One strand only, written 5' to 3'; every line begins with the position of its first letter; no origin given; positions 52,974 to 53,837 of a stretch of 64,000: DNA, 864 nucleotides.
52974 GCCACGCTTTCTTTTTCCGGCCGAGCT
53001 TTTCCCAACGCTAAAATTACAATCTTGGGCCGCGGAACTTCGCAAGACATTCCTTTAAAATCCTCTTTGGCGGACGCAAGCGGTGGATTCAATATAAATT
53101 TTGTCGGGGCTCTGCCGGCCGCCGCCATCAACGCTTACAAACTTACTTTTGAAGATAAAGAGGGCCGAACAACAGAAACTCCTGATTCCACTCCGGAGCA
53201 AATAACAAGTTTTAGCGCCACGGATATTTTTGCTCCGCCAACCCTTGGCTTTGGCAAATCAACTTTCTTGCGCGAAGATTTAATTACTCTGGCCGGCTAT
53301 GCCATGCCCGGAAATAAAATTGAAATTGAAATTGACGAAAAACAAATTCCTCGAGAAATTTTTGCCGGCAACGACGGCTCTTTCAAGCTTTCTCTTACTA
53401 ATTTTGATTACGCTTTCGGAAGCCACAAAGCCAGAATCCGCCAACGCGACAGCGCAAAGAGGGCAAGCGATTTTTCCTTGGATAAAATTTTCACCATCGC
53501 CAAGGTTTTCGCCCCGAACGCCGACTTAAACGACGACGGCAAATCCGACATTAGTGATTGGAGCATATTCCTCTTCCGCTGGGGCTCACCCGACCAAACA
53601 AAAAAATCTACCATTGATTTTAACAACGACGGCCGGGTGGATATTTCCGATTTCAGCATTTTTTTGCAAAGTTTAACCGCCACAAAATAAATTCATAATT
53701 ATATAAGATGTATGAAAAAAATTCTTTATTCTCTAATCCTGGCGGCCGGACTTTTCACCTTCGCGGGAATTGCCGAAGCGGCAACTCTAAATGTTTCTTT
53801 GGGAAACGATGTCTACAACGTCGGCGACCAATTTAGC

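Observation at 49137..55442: Candidate cohesin-dockerin surface system: giant repeat protein ending in a dockerin, followed by a membrane-anchored cohesin-like protein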

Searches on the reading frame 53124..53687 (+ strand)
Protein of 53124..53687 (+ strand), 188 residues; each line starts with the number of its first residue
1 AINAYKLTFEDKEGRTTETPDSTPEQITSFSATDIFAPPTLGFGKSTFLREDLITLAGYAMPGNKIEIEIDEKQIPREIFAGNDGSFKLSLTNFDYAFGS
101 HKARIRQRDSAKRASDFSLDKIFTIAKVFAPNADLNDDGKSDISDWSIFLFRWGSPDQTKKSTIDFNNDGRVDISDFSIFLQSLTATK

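Call 24: find_homologous_proteins(query=window:53124-53687:+)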
Query window:53124-53687:+ (188 aa): 17 proteins with E <= 0.001 among 55 candidates.
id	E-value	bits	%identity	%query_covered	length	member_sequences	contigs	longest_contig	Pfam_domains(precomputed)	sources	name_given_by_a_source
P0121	6.9e-42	161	80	53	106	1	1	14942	-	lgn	-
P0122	2.1e-32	130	40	93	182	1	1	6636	PF00404.25,PF00036.39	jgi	jgi:hypothetical protein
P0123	1.8e-31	127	40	96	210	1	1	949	PF00404.25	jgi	jgi:hypothetical protein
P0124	6.1e-30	122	36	98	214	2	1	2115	PF00404.25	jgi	jgi:hypothetical protein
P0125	1.0e-29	122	36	96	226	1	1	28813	PF00404.25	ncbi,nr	ncbi:MAG: dockerin type I domain-containing protein, partial [Patescibacteria group bacterium]|nr:do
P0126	5.2e-29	119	38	98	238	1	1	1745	PF17936.8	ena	-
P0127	6.1e-28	116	47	69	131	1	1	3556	-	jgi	-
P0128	7.0e-28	116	38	87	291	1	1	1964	-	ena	-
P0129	1.6e-26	111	36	95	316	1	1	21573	-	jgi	jgi:hypothetical protein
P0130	2.6e-26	111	40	77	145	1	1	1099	PF00404.25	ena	-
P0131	5.9e-26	109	44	68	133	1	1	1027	PF00404.25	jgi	jgi:hypothetical protein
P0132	1.7e-25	108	43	72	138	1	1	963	-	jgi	-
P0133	7.5e-25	106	40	79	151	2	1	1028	PF00404.25,PF00036.39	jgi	-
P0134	9.3e-23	99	39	80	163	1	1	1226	-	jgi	jgi:hypothetical protein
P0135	4.6e-22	97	40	82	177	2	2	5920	PF00404.25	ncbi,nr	ncbi:hypothetical protein KKG48_02135 [Patescibacteria group bacterium]|nr:hypothetical protein [Pat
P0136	5.4e-19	87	39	73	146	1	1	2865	PF00404.25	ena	-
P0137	8.2e-17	80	34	97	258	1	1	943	PF00404.25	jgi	jgi:hypothetical protein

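Call 29: search_solved_structures(query=A2, max_evalue=1, show_alignments=2)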
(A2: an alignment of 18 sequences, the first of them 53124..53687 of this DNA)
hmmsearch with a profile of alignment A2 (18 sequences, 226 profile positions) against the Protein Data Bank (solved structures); distinct sequences matched with E-value up to 1: 31.
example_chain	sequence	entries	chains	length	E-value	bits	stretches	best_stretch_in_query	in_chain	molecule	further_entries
7dm0_A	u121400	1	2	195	2.4e-10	43.5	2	91-163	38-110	Biofilm-associated surface protein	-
2y3n_B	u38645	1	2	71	5.1e-05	26.1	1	169-218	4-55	CELLULOSOMAL FAMILY-48 PROCESSIVE GLYCOSIDE HYDROLASE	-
2vn6_B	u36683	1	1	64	0.00026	23.8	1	170-219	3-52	ENDOGLUCANASE A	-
9x81_A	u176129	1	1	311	0.00081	22.2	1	92-148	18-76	Alpha-amylase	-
43wj_A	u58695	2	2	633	0.0013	21.5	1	91-145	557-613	Alpha-amylase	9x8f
6m3a_A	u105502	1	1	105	0.0018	21.1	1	91-155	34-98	Biofilm-associated surface protein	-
2vn5_B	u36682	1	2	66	0.0033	20.2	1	170-219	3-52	ENDOGLUCANASE A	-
1daq_A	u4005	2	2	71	0.0039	20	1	172-221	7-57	ENDOGLUCANASE SS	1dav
2mte_A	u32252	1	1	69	0.0039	20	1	172-221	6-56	Cellulose 1,4-beta-cellobiosidase (reducing end) CelS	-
4fl4_A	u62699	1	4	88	0.0052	19.6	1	171-221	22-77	Glycoside hydrolase family 9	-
2jnk_A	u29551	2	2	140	0.0059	19.4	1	162-214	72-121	Hyalurononglucosaminidase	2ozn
2yik_A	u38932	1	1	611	0.011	18.5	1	169-219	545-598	ENDOGLUCANASE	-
7kmm_A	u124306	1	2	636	0.02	17.6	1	85-131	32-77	Sialic acid-specific 9-O-acetylesterase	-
5lxv_B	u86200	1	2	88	0.068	15.9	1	165-215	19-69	Carbohydrate-binding protein WP_009985128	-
4cj0_A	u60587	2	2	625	0.077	15.7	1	168-221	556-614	ENDOGLUCANASE D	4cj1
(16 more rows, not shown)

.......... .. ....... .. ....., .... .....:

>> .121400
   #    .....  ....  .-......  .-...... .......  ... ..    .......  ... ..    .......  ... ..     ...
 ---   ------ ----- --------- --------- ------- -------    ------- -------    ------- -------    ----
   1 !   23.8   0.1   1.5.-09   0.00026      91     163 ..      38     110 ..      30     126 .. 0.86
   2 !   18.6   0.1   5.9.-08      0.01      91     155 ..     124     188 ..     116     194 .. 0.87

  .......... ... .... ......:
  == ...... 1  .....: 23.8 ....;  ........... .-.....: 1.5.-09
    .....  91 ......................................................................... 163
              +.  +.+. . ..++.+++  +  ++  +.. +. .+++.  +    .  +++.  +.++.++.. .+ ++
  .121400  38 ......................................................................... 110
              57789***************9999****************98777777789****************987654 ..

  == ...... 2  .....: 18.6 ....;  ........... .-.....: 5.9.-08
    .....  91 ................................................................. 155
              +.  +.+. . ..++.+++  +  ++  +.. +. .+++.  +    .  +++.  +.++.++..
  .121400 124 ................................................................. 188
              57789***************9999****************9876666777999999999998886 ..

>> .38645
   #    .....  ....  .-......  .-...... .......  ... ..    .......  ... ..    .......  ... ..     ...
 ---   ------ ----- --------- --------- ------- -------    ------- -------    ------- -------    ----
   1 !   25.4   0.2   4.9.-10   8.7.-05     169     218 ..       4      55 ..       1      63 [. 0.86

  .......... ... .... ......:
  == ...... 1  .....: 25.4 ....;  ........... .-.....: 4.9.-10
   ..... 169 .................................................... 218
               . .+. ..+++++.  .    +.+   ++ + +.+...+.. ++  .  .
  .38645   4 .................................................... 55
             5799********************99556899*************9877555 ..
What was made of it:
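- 52959..53501 (+): two Big_13/Big_6/Bap-like Ig domains; the second (aa ~1378-1455) directly abuts the dockerin, an X-module-like position. Profile hit to Bap 7dm0_A at 2.4e-10 (call 29).
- On Dockerin type I (PF00404): The tail profile hits solved dockerins 2y3n_B (5e-5) and 2vn6_B (2.6e-4) (call 29).
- On X-module-dockerin (X-Doc) dyad as in type II/III systems: There are weak profile matches to the X-Doc constructs 4wi0_B and 4u3s_B (E 0.14-0.53; call 29).
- Checked: A profile of the tails hits solved dockerins (2y3n_B 5e-5, 2vn6_B, 1daq; call 29).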

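Call 33: predict_structure(alignment_id=A2)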
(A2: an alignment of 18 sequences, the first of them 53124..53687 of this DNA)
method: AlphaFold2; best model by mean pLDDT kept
length: 188 residues; sequences in the alignment: 18
mean_pLDDT: 85.3   pTM: 0.59
mean pLDDT of the five models: 85.3, 83.6, 83.0, 82.3, 81.2
residues with pLDDT >= 90: 85; 70-90: 78; 50-70: 25; < 50: 0
segments of 3 or more residues with pLDDT < 50: none
pLDDT, mean of each block of 10 residues (from residue 1): 71 76 65 78 87 93 96 94 96 89 95 92 79 78 89 92 87 88 73
secondary structure, 60 per line:
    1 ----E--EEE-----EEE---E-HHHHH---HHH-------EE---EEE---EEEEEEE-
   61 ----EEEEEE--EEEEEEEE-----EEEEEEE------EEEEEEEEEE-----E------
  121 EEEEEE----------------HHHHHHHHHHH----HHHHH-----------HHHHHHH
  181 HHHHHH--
elements in order: E8-10 E16-18 H24-28 E47-49 E53-59 E65-70 E73-80 E86-92 E99-108 E121-126 H143-153 H158-162 H174-186
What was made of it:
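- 52959..53501 (+): In the AF2 model the Ig strands span residues 47-126 of the 188-aa tail, pLDDT ~90 (call 33).
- On Dockerin type I (PF00404): AF2 predicts helices at tail residues 143-153, 158-162 and 174-186, pLDDT 87-92 (call 33).
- On X-module-dockerin (X-Doc) dyad as in type II/III systems: The Ig domain ends ~7 residues before the first Ca loop (call 33).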

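Call 38: fold_search(model_id=the predicted structure, library=pdb)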
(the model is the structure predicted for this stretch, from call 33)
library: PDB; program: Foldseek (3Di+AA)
matches with E <= 10: 1912; with E <= 0.001: 17
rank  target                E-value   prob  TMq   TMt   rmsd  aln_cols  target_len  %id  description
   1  8dek_B                6.7e-05  1.00  0.37  0.18  10.9       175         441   12  The structure of the glycopeptidase catalytic domain including the linker of Amuc_1438 (released 2022-08-31)
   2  8dek_A                2.0e-04  1.00  0.36  0.18  11.4       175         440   12  The structure of the glycopeptidase catalytic domain including the linker of Amuc_1438 (released 2022-08-31)
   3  3lso_A                2.4e-04  1.00  0.43  0.19  14.3       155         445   14  Crystal structure of Putative membrane anchored protein from Corynebacterium diphtheriae (released 2010-02-23)
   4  7kmm_B                3.3e-04  1.00  0.34  0.16   3.6        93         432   18  Crystal structure of XAC1771, a novel carbohydrate acetylesterase from Xanthomonas citri (released 2021-05-26)
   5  7kmm_A                3.4e-04  1.00  0.33  0.16   3.8        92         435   18  Crystal structure of XAC1771, a novel carbohydrate acetylesterase from Xanthomonas citri (released 2021-05-26)
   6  7dm0_A                4.6e-04  1.00  0.33  0.36  13.1       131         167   20  Biofilm associated protein - C region (released 2021-12-15)
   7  9f2d_L                4.9e-04  1.00  0.38  0.38  10.0       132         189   18  KIR2DL1 bound to RIFIN RBK21 (released 2025-04-09)
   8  1f6f_C                5.2e-04  1.00  0.29  0.32   9.9       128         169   18  CRYSTAL STRUCTURE OF THE TERNARY COMPLEX BETWEEN OVINE PLACENTAL LACTOGEN AND THE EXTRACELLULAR DOMAIN OF THE RAT PROL (released 2000-07-04)
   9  8coe_A                5.2e-04  0.99  0.29  0.07  12.5       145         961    8  complement C5 in complex with the LCP0195 nanobody (released 2024-01-03)
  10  9ega_B                5.5e-04  1.00  0.31  0.11   7.5       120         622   12  Crystal Structure of a CE20 carbohydrate acetylesterase from Pedobacter psychrotolerans (PpCE20_II), with ancillary do (released 2025-08-13)
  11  2p9r_B                5.8e-04  1.00  0.31  0.53   4.1       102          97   14  Human alpha2-macroglogulin is composed of multiple domains, as predicted by homology with complement component C3 (released 2007-08-21)
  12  9leg_B                8.3e-04  0.99  0.30  0.16  19.6       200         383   10  AMO complex (released 2026-02-04)
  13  2p9r_A                8.8e-04  1.00  0.33  0.55   4.0       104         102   14  Human alpha2-macroglogulin is composed of multiple domains, as predicted by homology with complement component C3 (released 2007-08-21)
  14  8df2_A                8.8e-04  1.00  0.37  0.20   5.8       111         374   15  The structure of the 'ALT' construct of the Amuc_1438 glycopeptidase (released 2022-08-31)
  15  2yn3_A                8.8e-04  1.00  0.38  0.27   9.1       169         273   14  Structural insight into the giant calcium-binding adhesin SiiE: implications for the adhesion of Salmonella enterica t (released 2013-04-03)
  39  2yn3_C                2.4e-03  1.00  0.37  0.26   9.1       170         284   14  Structural insight into the giant calcium-binding adhesin SiiE: implications for the adhesion of Salmonella enterica t (released 2013-04-03)
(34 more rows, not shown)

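Call 40: search_protein_families(library=pfam, alignment_id=A2, max_evalue=0.01)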
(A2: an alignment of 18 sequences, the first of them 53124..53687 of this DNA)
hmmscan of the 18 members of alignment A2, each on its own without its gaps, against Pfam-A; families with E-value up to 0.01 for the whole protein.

A. member 1, window:53124-53687:+ (188 aa): 3 families
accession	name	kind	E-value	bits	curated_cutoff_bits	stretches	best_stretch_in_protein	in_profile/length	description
PF00404.24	Dockerin_1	-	8.2e-05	23.2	22.9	1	133-179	2-51/57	Dockerin type I domain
PF13499.12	EF-hand_7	-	0.0019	19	30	0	163-183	10-30/67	EF-hand domain pair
PF17936.7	Big_6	-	0.0097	16.6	27.6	0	51-115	12-74/83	Bacterial Ig domain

B. families by the number of members that match (of 18 scanned): 11 families
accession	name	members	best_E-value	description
PF00404.24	Dockerin_1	17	8.5e-10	Dockerin type I domain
PF00036.39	EF-hand_1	7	1.7e-05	EF hand domain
PF13499.12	EF-hand_7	7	0.00031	EF-hand domain pair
PF13202.12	EF-hand_5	5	3.9e-05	EF hand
PF17936.7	Big_6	4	5.4e-06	Bacterial Ig domain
PF13405.12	EF-hand_6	3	0.00051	EF-hand domain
PF17957.7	Big_7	3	0.0011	Bacterial Ig domain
PF13517.12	FG-GAP_3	3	0.002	FG-GAP-like repeat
PF13833.12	EF-hand_8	2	0.0011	EF-hand domain pair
PF01839.29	FG-GAP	1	0.00093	FG-GAP repeat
PF17789.7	MG4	1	0.0023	Macroglobulin domain MG4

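Call 66: find_related_loci(query=A2, collection=metagenome_contigs, flank=6000)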
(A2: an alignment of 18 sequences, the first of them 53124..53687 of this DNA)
Query A2 (188 aa) in metagenome_contigs; peptide patterns used: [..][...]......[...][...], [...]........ (x = any residue, [..] = any of these).
551 stretches matched a pattern; 153 encode a relative of the query (tblastn E <= 1e-3); the best 80 are kept; 80 distinct loci.
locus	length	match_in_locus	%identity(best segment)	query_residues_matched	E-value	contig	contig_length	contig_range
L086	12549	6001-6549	44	1-182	2e-48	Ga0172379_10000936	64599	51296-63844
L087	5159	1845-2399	42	5-188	4e-44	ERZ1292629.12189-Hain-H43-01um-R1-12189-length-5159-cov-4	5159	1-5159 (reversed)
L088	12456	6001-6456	46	33-185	5e-44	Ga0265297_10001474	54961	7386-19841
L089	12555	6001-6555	39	1-184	3e-42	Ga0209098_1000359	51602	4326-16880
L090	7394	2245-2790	39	3-184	6e-42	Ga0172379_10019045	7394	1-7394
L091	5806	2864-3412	44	3-184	5e-42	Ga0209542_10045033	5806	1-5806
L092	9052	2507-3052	41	3-184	9e-42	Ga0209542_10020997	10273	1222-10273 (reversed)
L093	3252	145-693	40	3-184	6e-42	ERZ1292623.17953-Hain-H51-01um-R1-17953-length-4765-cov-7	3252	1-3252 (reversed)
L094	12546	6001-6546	41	3-184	2e-41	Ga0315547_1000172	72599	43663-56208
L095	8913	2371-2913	41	5-184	2e-41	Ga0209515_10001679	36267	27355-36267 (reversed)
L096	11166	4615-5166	40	4-184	3e-41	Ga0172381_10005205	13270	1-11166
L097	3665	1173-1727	39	1-184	5e-41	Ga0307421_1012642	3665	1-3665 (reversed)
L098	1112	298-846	43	3-184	1e-42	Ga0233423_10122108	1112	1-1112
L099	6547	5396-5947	40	4-184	1e-40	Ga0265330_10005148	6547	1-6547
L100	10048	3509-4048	40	5-184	2e-40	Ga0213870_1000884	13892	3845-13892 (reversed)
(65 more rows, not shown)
